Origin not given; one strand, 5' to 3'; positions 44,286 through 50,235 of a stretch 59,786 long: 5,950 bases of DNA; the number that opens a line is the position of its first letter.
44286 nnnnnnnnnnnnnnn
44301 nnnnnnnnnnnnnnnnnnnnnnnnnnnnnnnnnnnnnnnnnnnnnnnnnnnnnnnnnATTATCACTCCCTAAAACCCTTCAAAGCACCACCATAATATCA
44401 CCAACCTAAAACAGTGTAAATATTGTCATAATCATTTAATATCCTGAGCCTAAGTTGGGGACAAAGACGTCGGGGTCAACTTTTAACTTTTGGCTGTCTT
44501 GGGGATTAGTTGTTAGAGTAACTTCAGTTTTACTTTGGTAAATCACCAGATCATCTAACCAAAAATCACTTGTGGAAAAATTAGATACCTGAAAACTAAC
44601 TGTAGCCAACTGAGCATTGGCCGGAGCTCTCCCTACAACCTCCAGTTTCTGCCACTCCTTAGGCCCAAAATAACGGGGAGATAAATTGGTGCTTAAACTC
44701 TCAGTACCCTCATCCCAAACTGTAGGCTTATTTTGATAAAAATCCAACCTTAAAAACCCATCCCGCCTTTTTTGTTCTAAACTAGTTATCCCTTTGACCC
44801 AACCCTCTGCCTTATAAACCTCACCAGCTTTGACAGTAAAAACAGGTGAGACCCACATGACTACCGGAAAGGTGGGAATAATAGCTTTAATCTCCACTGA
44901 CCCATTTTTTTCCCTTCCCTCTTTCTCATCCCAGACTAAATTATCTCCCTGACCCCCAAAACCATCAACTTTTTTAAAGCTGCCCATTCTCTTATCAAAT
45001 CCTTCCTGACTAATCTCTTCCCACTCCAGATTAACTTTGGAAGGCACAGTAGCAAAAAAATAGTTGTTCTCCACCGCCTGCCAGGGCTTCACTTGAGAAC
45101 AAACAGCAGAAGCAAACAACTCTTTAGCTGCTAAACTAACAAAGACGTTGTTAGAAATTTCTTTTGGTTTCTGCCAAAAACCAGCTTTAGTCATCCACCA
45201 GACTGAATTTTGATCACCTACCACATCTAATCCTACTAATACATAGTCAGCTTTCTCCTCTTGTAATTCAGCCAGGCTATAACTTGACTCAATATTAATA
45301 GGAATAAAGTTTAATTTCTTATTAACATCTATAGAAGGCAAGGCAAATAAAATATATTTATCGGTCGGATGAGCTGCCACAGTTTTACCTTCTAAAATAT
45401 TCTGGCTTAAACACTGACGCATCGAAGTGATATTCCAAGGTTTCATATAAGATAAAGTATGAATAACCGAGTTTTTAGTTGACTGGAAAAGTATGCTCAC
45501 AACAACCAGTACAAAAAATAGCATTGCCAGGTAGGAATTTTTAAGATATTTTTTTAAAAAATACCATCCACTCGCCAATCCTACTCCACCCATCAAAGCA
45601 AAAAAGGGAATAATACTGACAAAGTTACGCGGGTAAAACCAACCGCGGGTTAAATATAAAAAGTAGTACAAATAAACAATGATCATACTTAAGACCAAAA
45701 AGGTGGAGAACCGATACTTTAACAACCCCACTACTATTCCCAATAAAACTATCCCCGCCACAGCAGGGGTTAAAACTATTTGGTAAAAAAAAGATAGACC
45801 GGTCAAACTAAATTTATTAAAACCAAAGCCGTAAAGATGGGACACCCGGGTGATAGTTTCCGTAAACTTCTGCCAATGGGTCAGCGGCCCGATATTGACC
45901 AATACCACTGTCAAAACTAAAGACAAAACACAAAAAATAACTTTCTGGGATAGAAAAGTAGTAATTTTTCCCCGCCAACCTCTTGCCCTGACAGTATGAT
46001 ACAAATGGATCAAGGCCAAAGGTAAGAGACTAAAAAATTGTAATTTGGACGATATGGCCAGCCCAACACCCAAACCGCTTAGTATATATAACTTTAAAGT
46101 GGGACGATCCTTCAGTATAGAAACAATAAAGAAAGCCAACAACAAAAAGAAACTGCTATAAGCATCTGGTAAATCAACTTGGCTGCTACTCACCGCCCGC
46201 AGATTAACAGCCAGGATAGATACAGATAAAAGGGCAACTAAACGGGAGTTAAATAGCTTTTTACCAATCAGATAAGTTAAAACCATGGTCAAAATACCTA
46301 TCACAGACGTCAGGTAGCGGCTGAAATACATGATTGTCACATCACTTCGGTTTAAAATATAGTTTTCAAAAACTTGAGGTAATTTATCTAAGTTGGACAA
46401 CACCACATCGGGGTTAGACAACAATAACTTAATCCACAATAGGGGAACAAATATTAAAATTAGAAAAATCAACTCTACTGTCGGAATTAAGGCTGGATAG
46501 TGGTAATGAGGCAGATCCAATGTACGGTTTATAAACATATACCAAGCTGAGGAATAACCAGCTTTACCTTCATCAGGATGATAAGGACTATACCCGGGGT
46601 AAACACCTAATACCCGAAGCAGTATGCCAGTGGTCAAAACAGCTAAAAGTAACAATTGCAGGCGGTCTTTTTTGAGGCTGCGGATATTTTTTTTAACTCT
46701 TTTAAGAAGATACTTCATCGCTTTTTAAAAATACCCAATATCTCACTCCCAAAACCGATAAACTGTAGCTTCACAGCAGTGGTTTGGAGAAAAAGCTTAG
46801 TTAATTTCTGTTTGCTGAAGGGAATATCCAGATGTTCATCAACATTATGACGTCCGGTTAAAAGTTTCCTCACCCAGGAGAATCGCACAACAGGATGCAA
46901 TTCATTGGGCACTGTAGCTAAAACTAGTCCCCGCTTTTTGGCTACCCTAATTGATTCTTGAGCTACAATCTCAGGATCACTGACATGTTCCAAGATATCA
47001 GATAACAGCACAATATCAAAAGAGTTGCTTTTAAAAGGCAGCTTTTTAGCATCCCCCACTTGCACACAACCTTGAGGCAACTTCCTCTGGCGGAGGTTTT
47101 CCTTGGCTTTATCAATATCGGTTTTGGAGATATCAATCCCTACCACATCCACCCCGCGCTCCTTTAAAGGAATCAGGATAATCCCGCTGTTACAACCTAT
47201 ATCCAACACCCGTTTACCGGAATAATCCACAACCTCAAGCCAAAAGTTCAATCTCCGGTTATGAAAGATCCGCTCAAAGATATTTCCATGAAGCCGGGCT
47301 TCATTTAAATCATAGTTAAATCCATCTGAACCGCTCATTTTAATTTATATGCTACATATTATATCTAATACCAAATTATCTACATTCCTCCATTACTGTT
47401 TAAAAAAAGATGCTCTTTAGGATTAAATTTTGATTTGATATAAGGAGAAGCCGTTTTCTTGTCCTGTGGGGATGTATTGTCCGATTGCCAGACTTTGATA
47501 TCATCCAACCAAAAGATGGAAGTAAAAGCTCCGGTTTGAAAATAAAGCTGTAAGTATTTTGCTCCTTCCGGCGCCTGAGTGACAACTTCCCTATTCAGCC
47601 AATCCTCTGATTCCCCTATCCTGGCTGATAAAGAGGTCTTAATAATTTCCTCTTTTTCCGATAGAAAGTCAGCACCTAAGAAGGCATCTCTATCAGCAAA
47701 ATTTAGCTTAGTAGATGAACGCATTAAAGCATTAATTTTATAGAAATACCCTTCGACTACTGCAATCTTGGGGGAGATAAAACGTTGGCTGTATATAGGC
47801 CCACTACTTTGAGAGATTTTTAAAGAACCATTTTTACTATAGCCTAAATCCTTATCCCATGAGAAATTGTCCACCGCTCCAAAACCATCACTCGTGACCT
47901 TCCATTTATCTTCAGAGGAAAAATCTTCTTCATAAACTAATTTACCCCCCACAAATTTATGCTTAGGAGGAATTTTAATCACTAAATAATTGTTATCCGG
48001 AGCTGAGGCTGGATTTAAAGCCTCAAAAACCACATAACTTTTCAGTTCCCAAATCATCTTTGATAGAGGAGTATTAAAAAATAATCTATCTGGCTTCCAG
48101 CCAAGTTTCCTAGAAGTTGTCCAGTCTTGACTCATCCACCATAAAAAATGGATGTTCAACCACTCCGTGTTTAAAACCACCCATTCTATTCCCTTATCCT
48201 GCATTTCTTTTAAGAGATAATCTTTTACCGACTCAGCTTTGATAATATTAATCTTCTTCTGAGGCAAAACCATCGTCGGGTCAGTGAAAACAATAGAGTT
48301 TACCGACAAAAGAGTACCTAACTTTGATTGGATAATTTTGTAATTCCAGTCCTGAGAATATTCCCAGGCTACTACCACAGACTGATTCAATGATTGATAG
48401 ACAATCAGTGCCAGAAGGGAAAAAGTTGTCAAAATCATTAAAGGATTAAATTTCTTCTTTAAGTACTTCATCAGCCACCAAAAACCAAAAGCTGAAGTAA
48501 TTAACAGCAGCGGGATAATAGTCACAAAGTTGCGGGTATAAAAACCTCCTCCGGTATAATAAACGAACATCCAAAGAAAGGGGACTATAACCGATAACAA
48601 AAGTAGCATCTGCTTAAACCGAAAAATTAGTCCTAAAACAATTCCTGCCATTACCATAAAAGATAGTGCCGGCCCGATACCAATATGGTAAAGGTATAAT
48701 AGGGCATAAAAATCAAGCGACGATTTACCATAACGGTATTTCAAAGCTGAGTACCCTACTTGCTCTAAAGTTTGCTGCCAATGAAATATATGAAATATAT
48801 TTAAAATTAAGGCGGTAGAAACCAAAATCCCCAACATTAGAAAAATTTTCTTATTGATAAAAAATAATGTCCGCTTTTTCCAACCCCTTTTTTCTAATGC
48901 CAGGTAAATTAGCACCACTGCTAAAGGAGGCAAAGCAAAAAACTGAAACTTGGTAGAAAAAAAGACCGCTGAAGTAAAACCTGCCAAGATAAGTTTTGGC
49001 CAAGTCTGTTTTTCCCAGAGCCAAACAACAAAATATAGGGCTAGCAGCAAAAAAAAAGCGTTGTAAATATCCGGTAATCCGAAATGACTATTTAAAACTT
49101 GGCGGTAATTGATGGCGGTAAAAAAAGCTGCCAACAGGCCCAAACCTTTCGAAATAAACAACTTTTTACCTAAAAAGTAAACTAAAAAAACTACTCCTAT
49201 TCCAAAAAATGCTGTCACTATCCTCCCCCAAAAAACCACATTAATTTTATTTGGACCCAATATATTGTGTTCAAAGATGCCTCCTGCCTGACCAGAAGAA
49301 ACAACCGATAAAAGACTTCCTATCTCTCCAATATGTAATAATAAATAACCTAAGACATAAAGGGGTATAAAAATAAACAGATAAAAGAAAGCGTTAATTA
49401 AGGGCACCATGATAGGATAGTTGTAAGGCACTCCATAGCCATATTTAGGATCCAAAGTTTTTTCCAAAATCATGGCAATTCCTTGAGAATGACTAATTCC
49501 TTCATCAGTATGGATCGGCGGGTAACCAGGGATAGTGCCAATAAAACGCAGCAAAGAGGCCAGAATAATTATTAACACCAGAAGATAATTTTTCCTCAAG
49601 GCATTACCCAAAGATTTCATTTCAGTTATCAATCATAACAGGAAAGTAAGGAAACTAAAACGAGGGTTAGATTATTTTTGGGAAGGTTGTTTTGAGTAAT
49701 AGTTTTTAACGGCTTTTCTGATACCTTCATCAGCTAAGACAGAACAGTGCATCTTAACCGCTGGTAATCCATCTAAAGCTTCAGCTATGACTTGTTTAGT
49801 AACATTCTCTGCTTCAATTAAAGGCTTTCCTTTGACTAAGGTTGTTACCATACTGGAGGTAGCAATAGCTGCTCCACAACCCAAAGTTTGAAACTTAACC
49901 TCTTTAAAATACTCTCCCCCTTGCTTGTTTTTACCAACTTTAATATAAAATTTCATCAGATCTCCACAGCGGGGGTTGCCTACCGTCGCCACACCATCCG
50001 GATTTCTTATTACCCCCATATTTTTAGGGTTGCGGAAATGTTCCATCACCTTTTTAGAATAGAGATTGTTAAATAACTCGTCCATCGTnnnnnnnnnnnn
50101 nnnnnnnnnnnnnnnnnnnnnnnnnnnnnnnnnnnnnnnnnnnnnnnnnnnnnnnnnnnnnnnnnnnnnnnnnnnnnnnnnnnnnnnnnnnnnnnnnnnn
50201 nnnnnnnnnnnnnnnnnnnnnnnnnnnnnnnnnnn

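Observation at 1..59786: Extreme concentration of GT-C-type membrane glycosyltransferases: about 20 genes from at least six families, roughly 60% of the window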

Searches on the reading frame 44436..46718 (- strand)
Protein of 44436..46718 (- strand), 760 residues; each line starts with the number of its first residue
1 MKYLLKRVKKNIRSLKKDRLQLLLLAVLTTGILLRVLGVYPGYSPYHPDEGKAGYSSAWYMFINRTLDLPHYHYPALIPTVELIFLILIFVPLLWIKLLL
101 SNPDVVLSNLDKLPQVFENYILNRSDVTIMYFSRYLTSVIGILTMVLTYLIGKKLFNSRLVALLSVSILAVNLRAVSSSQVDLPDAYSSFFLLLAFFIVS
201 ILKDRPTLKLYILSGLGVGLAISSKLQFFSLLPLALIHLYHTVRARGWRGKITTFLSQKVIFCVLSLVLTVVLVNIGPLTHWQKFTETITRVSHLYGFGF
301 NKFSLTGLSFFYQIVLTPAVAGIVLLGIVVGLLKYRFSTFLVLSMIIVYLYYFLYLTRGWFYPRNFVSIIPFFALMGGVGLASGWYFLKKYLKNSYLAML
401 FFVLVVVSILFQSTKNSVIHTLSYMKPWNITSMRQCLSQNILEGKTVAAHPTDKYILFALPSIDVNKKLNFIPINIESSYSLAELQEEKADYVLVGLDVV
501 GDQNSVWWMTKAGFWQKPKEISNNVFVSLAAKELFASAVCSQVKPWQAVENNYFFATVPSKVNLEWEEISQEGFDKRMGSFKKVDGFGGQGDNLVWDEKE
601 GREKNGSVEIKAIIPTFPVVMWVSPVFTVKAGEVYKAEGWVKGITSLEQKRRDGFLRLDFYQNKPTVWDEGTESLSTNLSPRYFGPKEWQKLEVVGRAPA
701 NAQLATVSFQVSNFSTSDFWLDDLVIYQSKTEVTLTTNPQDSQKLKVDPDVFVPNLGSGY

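Call 5: search_protein_families(library=pfam, max_evalue=0.01, proteins=[window:44436-46718:-])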
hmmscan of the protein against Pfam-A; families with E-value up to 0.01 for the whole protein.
window:44436-46718:- (760 aa): 3 families
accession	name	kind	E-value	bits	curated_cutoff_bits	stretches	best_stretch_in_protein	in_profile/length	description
PF02366.24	PMT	-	5.3e-10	39.7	22.7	1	131-270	83-224/245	Dolichyl-phosphate-mannose-protein mannosyltransferase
PF13231.12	PMT_2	-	7.9e-07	29.9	26.1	1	136-271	27-157/160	Dolichyl-phosphate-mannose-protein mannosyltransferase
PF06522.17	B12D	-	0.0085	15.9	21.5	0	368-395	5-32/54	NADH-ubiquinone reductase complex 1 MLRQ subunit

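Call 91: search_solved_structures(query=window:44436-46718:-, max_evalue=1)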
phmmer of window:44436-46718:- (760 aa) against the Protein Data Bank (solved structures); distinct sequences matched with E-value up to 1: 0.

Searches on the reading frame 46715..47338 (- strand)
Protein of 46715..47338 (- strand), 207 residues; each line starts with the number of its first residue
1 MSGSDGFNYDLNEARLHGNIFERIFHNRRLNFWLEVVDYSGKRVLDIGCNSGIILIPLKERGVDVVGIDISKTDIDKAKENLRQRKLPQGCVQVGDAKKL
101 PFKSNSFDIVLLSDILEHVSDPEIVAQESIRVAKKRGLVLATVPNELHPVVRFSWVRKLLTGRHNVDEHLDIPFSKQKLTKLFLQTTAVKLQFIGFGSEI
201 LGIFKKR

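Call 7: search_protein_families(library=pfam, max_evalue=0.01, proteins=[window:46715-47338:-])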
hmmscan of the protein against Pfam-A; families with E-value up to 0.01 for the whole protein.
window:46715-47338:- (207 aa): 14 families
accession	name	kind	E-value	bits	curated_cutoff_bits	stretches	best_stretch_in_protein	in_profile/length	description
PF08241.18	Methyltransf_11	-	3.2e-23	82.6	21.2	1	45-140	1-94/95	Methyltransferase domain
PF13847.12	Methyltransf_31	-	9.7e-21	74.4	27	1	40-148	3-116/145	Methyltransferase domain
PF13649.12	Methyltransf_25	-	2.2e-19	70.4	27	1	44-137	1-97/97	Methyltransferase domain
PF13489.12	Methyltransf_23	-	4.4e-18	66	27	1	38-183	20-154/164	Methyltransferase domain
PF08242.18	Methyltransf_12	-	2.2e-14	54.4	30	1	45-138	1-97/98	Methyltransferase domain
PF07021.18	MetW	-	4.8e-13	49.6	21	1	40-171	13-134/193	Methionine biosynthesis protein MetW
PF01209.24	Ubie_methyltran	-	1.6e-08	34.7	20.1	1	38-140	45-150/233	ubiE/COQ5 methyltransferase family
PF06325.19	PrmA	-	6.9e-08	32.8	22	1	33-118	154-237/296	Ribosomal protein L11 methyltransferase (PrmA)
PF02353.26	CMAS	-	1.9e-05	24.5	27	1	40-120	62-141/273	Mycolic acid cyclopropane synthetase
PF05175.20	MTS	-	2.4e-05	24.5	23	1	38-112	28-104/170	Methyltransferase small domain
PF12847.13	Methyltransf_18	-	0.00019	21.9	27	1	28-89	3-65/151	Methyltransferase domain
PF01135.25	PCMT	-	0.00044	20.5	20.3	1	40-100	73-136/210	Protein-L-isoaspartate(D-aspartate) O-methyltransferase (PCMT)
PF08003.17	Methyltransf_9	-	0.00084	18.8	23.8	1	36-122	111-198/315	Protein of unknown function (DUF1698)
PF05724.17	TPMT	-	0.0078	16.3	26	0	32-82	29-80/218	Thiopurine S-methyltransferase (TPMT)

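Call 70: search_protein_families(library=ncbifam, max_evalue=0.000001, proteins=[window:46715-47338:-])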
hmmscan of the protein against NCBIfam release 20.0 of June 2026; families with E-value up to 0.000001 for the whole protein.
window:46715-47338:- (207 aa): 28 families (the best 25 are shown)
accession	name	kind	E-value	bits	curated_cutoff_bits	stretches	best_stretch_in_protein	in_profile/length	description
TIGR01983.1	UbiG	equivalog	1.3e-19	70.5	102.95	1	10-143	24-154/228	bifunctional 2-polyprenyl-6-hydroxyphenol methylase/3-demethylubiquinol 3-O-methyltransferase UbiG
NF041255.1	mycofact_MftM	equivalog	9.5e-16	57.9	200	1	40-159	139-257/289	mycofactocin oligosaccharide methyltransferase MftM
NF047649.1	MTase_UXPK_star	exception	1.7e-15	56.8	460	1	39-140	76-180/283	methyltransferase/UXPK-star double selenoprotein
NF045667.1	MTase_DVU1556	equivalog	9.7e-14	51.3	155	1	40-140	22-118/213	DVU_1556 family methyltransferase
NF045882.1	PLipidMtase_Leg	equivalog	1.9e-12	47.4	390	1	16-153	16-156/207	phospholipid N-methyltransferase PmtA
TIGR01934.1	MenG_MenH_UbiE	subfamily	1.9e-12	47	158.35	1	37-140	36-140/223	ubiquinone/menaquinone biosynthesis methyltransferase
TIGR02021.1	BchM-ChlM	equivalog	2.3e-12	46.8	158.9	1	33-145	47-158/218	magnesium protoporphyrin IX methyltransferase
NF041537.1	ArsM_AhpD_UU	exception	2.4e-12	46.3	510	1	40-140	76-179/345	arsenite methyltransferase/AhpD domain selenoprotein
NF040539.1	AST_met_ArsM_2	exception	3.5e-12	46.7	240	1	38-143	54-165/262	putative arsinothricin biosynthesis methyltransferase ArsM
NF041536.1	ArsM_DUF2284_UU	exception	5.1e-12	44.9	575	1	40-140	76-179/459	arsenite methyltransferase/DUF2284 domain selenoprotein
TIGR02081.1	metW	equivalog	1.2e-11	44.5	189.5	1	40-171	13-134/194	methionine biosynthesis protein MetW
NF001241.0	PRK00216.1-2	equivalog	4.3e-11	42.9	327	1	38-140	49-146/231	demethylmenaquinone methyltransferase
NF001244.0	PRK00216.1-5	equivalog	2.1e-10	40.3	216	1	39-139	47-151/236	bifunctional demethylmenaquinone methyltransferase/2-methoxy-6-polyprenyl-1,4-benzoquinol methylase UbiE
NF043040.1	corrin_prot_MT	hypoth_equivalog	2.2e-10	40.4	180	1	37-139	38-145/216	corrinoid protein-associated methyltransferase CpaM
NF001243.0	PRK00216.1-4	equivalog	5.9e-10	38.9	235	1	40-140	47-150/237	demethylmenaquinone methyltransferase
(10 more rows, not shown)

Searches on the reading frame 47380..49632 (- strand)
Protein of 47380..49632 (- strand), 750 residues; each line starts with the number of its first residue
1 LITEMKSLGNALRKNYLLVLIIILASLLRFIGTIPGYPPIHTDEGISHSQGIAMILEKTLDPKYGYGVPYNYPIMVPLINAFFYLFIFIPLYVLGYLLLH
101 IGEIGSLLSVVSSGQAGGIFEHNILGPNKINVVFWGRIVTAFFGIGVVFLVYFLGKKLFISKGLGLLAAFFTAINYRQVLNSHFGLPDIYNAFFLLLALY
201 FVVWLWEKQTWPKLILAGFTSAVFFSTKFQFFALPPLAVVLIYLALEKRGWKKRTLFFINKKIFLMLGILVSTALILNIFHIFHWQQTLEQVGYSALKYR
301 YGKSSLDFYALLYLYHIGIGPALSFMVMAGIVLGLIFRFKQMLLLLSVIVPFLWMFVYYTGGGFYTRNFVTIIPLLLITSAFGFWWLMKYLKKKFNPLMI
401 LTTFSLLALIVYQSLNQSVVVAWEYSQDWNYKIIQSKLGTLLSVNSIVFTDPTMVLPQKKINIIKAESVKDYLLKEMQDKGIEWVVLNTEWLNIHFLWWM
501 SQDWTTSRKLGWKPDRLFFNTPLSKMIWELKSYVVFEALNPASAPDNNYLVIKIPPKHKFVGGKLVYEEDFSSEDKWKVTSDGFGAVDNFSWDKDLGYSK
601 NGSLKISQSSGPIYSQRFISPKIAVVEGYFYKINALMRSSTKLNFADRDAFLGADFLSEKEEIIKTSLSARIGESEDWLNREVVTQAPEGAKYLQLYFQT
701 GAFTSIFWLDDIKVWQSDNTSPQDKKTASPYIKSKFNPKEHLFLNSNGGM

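Call 5: search_protein_families(library=pfam, max_evalue=0.01, proteins=[window:47380-49632:-])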
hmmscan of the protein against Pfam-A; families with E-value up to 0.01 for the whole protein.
window:47380-49632:- (750 aa): 2 families
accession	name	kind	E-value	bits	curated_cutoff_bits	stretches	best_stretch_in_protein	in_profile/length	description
PF02366.24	PMT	-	3.3e-10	40.4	22.7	1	128-279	75-236/245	Dolichyl-phosphate-mannose-protein mannosyltransferase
PF13231.12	PMT_2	-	6e-07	30.3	26.1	1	136-257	24-144/160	Dolichyl-phosphate-mannose-protein mannosyltransferase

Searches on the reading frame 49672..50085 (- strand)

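Call 64: search_protein_families(library=pfam, max_evalue=0.01, proteins=[window:49672-50085:-])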
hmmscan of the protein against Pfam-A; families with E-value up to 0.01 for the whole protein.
window:49672-50085:- (137 aa): 1 family
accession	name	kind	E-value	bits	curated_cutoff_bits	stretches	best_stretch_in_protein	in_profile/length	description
PF01592.21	NifU_N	-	8.8e-43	145.9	22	1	9-133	2-124/127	NifU-like N terminal domain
